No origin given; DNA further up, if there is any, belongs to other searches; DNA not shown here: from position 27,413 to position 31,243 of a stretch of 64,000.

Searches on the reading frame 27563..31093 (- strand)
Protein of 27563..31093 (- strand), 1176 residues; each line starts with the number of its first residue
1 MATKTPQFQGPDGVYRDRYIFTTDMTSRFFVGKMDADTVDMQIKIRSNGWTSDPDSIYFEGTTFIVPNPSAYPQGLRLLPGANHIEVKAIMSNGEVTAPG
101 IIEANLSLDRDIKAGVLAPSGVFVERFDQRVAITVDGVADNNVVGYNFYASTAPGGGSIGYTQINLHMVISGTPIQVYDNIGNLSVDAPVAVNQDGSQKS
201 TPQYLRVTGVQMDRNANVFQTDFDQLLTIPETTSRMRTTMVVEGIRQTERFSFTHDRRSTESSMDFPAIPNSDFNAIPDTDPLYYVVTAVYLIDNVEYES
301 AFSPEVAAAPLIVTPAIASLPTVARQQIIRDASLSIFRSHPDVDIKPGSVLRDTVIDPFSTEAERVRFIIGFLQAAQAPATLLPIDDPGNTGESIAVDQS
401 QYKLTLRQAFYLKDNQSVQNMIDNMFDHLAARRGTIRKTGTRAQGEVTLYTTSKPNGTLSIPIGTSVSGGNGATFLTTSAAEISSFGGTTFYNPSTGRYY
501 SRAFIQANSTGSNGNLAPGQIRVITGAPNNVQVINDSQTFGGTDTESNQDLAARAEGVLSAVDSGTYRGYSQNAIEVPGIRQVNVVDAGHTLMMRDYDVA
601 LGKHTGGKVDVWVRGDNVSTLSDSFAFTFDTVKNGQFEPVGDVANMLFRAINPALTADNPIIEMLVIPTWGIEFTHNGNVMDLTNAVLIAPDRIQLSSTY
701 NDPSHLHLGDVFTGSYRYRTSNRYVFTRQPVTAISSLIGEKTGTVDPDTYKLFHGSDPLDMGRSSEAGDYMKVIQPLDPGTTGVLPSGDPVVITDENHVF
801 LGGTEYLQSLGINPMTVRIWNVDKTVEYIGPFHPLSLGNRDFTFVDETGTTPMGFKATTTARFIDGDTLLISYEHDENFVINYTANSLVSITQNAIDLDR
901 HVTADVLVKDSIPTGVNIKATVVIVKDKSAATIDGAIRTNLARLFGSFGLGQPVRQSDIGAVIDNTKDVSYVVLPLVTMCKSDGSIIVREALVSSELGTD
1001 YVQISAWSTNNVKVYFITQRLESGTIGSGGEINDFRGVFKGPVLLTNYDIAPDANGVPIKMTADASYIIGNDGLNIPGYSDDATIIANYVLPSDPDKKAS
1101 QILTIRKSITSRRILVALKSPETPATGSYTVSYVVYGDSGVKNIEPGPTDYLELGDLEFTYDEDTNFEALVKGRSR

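Call 64: search_protein_families(library=phrogs, max_evalue=0.001, proteins=[window:27563-31093:-])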
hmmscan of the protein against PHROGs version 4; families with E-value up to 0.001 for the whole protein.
window:27563-31093:- (1176 aa): 2 families
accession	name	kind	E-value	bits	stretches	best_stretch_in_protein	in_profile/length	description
phrog_6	-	tail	1.4e-27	97.6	2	425-611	133-282/548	baseplate wedge subunit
phrog_2103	-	tail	0.00054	20.5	0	427-484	70-123/162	baseplate protein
